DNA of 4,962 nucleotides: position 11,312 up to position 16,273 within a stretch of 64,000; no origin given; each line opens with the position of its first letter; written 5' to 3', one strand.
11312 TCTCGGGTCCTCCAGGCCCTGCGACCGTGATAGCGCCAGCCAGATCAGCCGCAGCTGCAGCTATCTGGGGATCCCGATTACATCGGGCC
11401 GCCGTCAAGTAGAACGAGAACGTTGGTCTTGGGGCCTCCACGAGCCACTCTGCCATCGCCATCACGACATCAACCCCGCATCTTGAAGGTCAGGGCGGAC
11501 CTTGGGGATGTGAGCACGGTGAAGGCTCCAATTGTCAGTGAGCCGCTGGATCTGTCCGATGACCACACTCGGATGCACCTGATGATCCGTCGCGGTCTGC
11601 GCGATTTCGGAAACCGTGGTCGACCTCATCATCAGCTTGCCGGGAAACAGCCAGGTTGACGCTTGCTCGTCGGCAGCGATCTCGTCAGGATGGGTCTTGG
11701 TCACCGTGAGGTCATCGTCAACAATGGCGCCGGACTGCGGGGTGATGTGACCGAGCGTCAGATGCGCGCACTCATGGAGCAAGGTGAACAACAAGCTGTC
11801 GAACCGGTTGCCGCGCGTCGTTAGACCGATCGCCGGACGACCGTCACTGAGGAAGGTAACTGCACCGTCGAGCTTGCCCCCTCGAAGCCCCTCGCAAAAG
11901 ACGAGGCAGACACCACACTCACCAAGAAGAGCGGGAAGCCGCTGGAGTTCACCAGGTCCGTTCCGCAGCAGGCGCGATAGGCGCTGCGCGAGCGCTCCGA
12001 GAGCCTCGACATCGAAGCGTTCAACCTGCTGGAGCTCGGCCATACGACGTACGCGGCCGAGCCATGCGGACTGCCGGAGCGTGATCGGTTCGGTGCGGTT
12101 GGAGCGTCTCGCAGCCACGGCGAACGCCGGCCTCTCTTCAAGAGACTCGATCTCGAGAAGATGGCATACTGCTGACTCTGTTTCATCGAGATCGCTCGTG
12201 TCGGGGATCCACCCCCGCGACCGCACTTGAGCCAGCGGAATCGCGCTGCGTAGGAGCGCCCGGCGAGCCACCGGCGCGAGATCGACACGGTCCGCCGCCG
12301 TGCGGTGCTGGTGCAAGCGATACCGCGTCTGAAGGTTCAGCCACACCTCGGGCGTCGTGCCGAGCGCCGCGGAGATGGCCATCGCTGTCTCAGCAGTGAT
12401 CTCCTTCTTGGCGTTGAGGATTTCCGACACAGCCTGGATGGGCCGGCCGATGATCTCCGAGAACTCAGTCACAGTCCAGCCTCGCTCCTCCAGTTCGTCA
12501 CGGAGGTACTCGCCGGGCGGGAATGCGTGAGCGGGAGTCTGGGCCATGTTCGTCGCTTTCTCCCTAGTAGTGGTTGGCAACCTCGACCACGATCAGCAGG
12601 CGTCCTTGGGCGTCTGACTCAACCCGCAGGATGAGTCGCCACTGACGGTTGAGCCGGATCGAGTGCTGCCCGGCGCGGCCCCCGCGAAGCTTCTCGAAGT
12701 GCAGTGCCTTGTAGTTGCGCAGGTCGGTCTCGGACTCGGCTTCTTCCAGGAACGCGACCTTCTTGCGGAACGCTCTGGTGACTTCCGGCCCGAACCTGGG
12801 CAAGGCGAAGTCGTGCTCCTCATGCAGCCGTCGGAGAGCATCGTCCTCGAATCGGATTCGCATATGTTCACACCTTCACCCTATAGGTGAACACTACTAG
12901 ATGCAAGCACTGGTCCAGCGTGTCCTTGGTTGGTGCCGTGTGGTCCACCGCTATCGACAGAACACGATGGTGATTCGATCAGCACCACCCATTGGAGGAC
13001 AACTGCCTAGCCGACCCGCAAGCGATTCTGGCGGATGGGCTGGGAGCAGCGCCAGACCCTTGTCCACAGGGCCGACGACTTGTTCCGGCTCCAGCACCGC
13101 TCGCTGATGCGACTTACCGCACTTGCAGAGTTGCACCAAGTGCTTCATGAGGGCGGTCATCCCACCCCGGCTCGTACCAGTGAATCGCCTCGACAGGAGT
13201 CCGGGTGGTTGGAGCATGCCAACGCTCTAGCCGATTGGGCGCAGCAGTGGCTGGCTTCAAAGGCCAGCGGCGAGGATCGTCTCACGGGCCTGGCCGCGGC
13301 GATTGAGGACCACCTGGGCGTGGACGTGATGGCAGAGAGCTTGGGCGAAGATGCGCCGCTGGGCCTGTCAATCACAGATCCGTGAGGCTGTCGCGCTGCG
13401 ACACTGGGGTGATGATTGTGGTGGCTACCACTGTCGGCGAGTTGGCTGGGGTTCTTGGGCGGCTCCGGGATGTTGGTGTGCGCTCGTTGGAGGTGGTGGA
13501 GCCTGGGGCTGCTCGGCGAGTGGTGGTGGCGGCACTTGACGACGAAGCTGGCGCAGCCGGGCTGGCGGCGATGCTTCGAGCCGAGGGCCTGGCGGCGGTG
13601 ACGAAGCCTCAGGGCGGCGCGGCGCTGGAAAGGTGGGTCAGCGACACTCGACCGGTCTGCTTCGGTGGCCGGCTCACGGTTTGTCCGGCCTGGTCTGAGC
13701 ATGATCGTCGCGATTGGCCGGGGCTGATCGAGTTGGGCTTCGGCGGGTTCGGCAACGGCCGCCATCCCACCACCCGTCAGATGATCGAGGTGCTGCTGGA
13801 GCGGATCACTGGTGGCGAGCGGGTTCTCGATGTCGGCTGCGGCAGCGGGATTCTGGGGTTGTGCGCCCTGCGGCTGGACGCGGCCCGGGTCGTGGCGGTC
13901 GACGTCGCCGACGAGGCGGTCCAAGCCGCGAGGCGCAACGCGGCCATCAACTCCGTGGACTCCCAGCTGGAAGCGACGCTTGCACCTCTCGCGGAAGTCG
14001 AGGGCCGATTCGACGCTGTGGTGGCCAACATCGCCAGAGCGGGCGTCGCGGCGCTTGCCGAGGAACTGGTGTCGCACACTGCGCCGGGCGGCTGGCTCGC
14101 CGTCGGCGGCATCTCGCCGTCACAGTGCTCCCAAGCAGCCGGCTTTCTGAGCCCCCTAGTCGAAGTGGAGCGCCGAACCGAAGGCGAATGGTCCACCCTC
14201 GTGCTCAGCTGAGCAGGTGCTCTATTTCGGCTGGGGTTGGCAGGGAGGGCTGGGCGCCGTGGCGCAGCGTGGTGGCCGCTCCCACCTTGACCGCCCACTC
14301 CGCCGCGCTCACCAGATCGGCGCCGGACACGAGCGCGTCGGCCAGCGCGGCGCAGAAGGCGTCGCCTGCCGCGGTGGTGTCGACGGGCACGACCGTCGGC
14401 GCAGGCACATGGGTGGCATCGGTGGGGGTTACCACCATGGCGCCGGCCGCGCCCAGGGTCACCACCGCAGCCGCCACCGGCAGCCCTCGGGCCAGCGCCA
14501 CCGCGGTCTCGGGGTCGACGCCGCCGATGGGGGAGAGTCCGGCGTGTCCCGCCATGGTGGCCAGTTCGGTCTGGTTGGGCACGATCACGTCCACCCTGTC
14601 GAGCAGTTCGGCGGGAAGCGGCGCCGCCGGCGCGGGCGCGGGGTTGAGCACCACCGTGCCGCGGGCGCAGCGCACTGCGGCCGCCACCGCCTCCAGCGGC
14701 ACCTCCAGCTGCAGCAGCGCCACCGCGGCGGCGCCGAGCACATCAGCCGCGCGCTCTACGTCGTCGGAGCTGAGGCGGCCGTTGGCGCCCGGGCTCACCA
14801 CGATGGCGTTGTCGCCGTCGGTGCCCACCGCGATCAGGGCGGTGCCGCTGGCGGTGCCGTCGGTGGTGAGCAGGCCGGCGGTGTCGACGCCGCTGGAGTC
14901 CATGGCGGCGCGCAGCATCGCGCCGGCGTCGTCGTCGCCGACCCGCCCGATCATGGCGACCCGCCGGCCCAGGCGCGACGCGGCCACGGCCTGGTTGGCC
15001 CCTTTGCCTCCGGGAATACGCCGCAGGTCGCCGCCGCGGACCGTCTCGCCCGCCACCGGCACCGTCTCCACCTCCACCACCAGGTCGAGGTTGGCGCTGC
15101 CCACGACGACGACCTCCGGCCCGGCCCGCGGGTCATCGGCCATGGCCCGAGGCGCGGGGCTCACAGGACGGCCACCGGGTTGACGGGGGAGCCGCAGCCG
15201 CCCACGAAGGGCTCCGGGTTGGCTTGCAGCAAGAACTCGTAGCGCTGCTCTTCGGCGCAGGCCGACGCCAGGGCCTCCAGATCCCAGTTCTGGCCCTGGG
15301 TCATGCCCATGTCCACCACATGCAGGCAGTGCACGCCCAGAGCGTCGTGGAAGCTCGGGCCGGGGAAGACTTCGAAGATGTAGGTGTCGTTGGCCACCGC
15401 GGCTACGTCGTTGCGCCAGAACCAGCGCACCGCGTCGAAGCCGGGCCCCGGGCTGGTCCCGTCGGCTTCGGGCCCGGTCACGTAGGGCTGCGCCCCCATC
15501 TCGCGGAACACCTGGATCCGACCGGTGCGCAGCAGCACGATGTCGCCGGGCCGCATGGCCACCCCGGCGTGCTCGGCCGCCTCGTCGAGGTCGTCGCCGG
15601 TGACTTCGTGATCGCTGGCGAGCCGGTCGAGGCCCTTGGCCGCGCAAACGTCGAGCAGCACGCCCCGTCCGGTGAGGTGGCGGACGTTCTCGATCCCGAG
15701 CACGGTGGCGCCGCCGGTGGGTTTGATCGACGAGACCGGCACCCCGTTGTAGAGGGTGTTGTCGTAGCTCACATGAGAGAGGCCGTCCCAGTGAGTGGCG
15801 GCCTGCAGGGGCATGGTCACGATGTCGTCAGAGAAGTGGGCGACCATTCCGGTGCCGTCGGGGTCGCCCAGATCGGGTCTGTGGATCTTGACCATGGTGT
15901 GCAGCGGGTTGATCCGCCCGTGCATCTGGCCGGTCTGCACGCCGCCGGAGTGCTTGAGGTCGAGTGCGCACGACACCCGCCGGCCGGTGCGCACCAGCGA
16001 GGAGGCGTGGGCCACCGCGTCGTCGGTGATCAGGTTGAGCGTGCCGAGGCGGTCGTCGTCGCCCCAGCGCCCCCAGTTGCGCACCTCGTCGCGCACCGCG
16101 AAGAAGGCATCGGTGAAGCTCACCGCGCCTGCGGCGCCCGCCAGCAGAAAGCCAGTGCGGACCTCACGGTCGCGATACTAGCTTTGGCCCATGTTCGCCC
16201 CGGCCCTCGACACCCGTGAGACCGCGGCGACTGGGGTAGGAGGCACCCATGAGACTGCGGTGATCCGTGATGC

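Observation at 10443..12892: Three-gene operon: higB toxin, HigA-HTH::ImmA metallopeptidase fusion, and an unknown 340-aa protein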

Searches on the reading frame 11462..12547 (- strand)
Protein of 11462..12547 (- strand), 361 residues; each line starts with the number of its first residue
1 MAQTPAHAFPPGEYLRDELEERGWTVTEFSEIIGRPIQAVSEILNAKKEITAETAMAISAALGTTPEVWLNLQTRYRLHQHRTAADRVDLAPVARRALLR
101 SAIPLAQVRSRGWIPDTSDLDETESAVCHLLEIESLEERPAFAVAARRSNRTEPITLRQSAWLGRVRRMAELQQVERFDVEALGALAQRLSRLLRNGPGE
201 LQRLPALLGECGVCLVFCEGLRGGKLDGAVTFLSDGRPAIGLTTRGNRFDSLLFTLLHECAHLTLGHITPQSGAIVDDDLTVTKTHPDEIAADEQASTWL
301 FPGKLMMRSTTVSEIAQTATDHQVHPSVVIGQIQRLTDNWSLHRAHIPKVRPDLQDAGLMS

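Call 3: search_protein_families(library=pfam, proteins=[window:11462-12547:-], max_evalue=1)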
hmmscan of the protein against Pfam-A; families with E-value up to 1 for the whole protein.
window:11462-12547:- (361 aa): 4 families
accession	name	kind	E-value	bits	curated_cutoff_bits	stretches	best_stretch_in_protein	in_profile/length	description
PF01381.28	HTH_3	-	1.6e-08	34.9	23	1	15-68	1-54/55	Helix-turn-helix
PF13443.12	HTH_26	-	4.1e-05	24.2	22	1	15-67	2-55/63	Cro/C1-type HTH DNA-binding domain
PF13560.12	HTH_31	-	0.0086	16.8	27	1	12-68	3-60/64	Helix-turn-helix domain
PF12106.13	Colicin_E5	-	0.19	12.5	25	1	15-43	9-37/88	Colicin E5 ribonuclease domain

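Call 4: search_protein_families(library=ncbifam, proteins=[window:11462-12547:-], max_evalue=1)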
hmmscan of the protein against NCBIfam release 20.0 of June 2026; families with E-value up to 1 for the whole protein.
window:11462-12547:- (361 aa): 3 families
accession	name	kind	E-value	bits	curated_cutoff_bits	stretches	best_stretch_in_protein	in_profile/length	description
TIGR02607.1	antidote_HigA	equivalog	1.5e-16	60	47.7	1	9-82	5-79/81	HigA family addiction module antitoxin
NF007238.0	PRK09672.1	equivalog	0.0097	15.1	274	1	252-301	165-205/309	phage exclusion protein Lit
TIGR04111.1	BcepMu_gp16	hypoth_equivalog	0.049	13.6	34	1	15-49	5-39/55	phage-associated protein, BcepMu gp16 family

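Call 5: search_protein_families(library=padloc, proteins=[window:11462-12547:-], max_evalue=1)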
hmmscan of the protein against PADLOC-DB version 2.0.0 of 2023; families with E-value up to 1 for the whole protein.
window:11462-12547:- (361 aa): 9 families
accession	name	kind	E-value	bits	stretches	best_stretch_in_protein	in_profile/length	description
PDLC03982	PD-Lambda-2_B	-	3.6e-37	126.6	1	18-348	67-388/402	-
PDLC03948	RmrA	-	3.5e-05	20.8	1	172-304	131-254/397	-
PDLC03954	RmrA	-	5.4e-05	20.3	1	173-305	131-256/380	-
PDLC03947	RmrA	-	5.5e-05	20.2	2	168-305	126-256/383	-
PDLC04141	capP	-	0.00064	17.3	1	254-311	69-123/242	capP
PDLC03952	RmrA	-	0.00088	16.2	1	172-306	142-269/395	-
PDLC04775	PDC-M69A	-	0.0029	16.1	1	12-74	9-71/113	-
PDLC04757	PDC-M64B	-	0.0063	14.5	1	15-64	34-83/128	-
PDLC04142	capH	-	0.012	14.6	1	12-72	8-68/103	capH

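Call 90: list_cluster_members(proteins=[P0001, window:11462-12547:-, window:12564-12863:-])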
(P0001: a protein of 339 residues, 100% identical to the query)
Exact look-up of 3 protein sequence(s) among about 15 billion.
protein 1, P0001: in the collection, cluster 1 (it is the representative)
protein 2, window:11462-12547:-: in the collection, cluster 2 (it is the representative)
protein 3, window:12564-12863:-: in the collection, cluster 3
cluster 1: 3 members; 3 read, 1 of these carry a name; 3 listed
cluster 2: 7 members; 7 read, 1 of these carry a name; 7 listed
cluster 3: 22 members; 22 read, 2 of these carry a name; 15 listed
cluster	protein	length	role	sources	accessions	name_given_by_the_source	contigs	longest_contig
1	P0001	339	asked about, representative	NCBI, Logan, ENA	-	-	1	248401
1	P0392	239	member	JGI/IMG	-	hypothetical protein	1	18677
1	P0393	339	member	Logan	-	-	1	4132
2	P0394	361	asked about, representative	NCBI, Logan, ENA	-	-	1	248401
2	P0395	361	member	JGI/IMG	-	HTH-type transcriptional regulator/antitoxin HigA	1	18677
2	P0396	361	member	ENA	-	-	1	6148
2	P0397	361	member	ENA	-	-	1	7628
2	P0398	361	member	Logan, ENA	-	-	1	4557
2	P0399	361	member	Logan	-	-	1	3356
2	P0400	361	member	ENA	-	-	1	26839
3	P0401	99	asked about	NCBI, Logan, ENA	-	-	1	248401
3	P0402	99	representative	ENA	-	-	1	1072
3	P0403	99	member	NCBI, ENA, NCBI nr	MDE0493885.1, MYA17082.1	MAG: type II toxin-antitoxin system RelE/ParE family toxin [Acidimicrobiaceae bacterium] | type II toxin-antitoxin system RelE/ParE family toxin [Acidimicrobiaceae bacterium]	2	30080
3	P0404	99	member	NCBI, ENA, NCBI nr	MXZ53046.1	MAG: plasmid maintenance system killer protein [Acidimicrobiaceae bacterium] | plasmid maintenance system killer protein [Acidimicrobiaceae bacterium]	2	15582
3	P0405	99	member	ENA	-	-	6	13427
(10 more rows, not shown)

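Call 94: search_protein_families(library=phrogs, proteins=[window:11462-12547:-], max_evalue=0.01)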
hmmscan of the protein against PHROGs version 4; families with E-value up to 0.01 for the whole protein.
window:11462-12547:- (361 aa): 11 families
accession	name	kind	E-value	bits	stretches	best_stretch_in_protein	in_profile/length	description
phrog_2439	-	transcription regulation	1.1e-17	65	2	185-330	132-274/367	transcriptional regulator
phrog_1381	-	moron, auxiliary metabolic gene and host takeover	1.8e-16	61.3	1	9-87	11-90/264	plasmid antitoxin with HTH domain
phrog_18577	-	unknown function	1.5e-07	31.9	1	211-298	145-233/332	-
phrog_1914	-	unknown function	3.4e-06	27.9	1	250-324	92-165/222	-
phrog_8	-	transcription regulation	3.6e-06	27.7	1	13-71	164-217/346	transcriptional regulator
phrog_1373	-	transcription regulation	9.7e-06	26.7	1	13-77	66-130/166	transcriptional regulator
phrog_3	-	transcription regulation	2e-05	25.6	1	11-145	89-206/430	transcriptional repressor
phrog_4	-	transcription regulation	8.7e-05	22.7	1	12-71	138-192/400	transcriptional repressor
phrog_4583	-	transcription regulation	0.00019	22.4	1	14-67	14-67/81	transcriptional repressor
phrog_769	-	transcription regulation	0.0012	19.8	1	17-69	18-68/89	transcriptional repressor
phrog_4779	-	transcription regulation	0.004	18.7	1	15-49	7-41/98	transcriptional regulator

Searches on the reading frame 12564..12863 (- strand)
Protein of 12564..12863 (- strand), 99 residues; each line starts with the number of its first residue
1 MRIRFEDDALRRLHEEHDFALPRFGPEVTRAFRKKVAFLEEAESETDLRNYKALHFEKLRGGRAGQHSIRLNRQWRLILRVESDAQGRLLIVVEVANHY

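Call 3: search_protein_families(library=pfam, proteins=[window:12564-12863:-], max_evalue=1)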
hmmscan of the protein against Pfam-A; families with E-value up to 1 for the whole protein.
window:12564-12863:- (99 aa): 2 families
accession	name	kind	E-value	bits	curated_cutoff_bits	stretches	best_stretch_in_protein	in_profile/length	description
PF05015.19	HigB-like_toxin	-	2.5e-11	44.3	27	1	4-82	2-79/91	RelE-like toxin of type II toxin-antitoxin system HigB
PF24732.2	ParE_like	-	0.00022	21.6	24.4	1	49-85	18-53/67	ParE-like toxin domain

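Call 4: search_protein_families(library=ncbifam, proteins=[window:12564-12863:-], max_evalue=1)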
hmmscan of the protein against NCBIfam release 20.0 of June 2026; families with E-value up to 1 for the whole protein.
window:12564-12863:- (99 aa): 1 family
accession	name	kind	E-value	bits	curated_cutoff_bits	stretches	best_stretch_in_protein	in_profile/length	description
TIGR02116.1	toxin_Txe_YoeB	equivalog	0.00034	20.8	51.8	1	55-99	40-80/80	Txe/YoeB family addiction module toxin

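Call 5: search_protein_families(library=padloc, proteins=[window:12564-12863:-], max_evalue=1)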
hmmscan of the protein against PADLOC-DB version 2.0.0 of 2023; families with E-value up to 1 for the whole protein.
window:12564-12863:- (99 aa): 0 families

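Call 94: search_protein_families(library=phrogs, proteins=[window:12564-12863:-], max_evalue=0.01)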
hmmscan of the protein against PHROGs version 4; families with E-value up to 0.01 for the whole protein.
window:12564-12863:- (99 aa): 2 families
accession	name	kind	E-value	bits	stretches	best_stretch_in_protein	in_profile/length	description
phrog_3066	-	moron, auxiliary metabolic gene and host takeover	8.3e-13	49.3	1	3-86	3-83/94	toxin of TA system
phrog_1213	-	moron, auxiliary metabolic gene and host takeover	0.00066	21.2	1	23-99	17-84/88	RelE-like toxin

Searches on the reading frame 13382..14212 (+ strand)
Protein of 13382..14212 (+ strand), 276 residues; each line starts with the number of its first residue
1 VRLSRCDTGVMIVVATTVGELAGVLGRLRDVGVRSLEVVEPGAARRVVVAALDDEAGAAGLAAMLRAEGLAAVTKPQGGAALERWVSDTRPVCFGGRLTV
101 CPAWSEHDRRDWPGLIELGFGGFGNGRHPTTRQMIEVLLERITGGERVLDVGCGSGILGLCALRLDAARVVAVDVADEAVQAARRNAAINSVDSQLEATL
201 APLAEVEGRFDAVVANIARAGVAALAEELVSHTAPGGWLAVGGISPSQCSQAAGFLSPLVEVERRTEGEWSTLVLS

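Call 15: search_protein_families(library=pfam, proteins=[window:13382-14212:+], max_evalue=0.1)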
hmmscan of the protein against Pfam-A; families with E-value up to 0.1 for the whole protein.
window:13382-14212:+ (276 aa): 21 families
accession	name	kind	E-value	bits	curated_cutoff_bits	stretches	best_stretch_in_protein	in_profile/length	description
PF06325.19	PrmA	-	2e-40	139.6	22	1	83-274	99-292/296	Ribosomal protein L11 methyltransferase (PrmA)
PF13649.12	Methyltransf_25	-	7.5e-11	43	27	1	148-237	1-97/97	Methyltransferase domain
PF05175.20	MTS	-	8.7e-11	42.2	23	1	131-216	20-105/170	Methyltransferase small domain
PF13847.12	Methyltransf_31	-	1.6e-08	34.8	27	1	143-220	2-85/145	Methyltransferase domain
PF08241.18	Methyltransf_11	-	8.5e-08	33.2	21.2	1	149-240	1-94/95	Methyltransferase domain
PF08242.18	Methyltransf_12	-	3.3e-07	31.4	30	1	149-239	1-98/98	Methyltransferase domain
PF02353.26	CMAS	-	4.7e-06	26.6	27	1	141-215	59-133/273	Mycolic acid cyclopropane synthetase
PF13489.12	Methyltransf_23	-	4.9e-06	26.8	27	1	134-239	12-114/164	Methyltransferase domain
PF01135.25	PCMT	-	1.5e-05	25.3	20.3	1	134-189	64-120/210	Protein-L-isoaspartate(D-aspartate) O-methyltransferase (PCMT)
PF03602.21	Cons_hypoth95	-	2.4e-05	24.5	24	1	134-193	28-90/182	Conserved hypothetical protein 95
PF02475.24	TRM5-TYW2_MTfase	-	2.8e-05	24.6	28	1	141-218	33-113/164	TRM5/TYW2 methyltransferase domain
PF12847.13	Methyltransf_18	-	0.00015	22.3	27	1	137-201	7-72/151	Methyltransferase domain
PF01728.25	FtsJ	-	0.00055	20.4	24.1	1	144-218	21-100/181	FtsJ-like methyltransferase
PF00107.32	ADH_zinc_N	-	0.00056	20.3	31.8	1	161-251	9-96/129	Zinc-binding dehydrogenase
PF13679.12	Methyltransf_32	-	0.0019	18.6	27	1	133-198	11-84/143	Methyltransferase domain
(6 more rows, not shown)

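Call 65: search_protein_families(library=padloc, proteins=[window:13382-14212:+], max_evalue=0.01)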
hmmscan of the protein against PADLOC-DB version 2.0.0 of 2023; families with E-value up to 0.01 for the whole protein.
window:13382-14212:+ (276 aa): 3 families
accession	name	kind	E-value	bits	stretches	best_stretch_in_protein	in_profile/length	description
PDLC04134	mad2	-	5.4e-19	66.4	1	121-246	266-399/492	mads_2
PDLC03300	MTase_II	-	0.00033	17.8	1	142-190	232-279/302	Type II methyltransferase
PDLC03222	MTase_II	-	0.00043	17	1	129-198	140-209/602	Type II methyltransferase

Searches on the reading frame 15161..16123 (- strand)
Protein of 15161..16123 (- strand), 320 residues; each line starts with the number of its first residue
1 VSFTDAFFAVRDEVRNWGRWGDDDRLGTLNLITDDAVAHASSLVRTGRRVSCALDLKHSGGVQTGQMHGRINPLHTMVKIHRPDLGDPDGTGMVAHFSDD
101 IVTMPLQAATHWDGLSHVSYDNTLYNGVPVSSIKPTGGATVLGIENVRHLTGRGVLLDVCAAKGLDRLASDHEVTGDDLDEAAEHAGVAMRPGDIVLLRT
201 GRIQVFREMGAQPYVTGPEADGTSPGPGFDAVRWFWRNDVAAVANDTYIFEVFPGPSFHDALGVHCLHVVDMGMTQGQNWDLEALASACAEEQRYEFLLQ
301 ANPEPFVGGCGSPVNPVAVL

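Call 89: search_protein_families(library=pfam, proteins=[window:15161-16123:-], max_evalue=0.001)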
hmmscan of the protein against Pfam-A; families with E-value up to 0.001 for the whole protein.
window:15161-16123:- (320 aa): 1 family
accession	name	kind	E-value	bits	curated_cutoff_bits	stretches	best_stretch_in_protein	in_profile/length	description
PF04199.19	Cyclase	-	2.5e-18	67.1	23.1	1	100-250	20-140/142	Putative cyclase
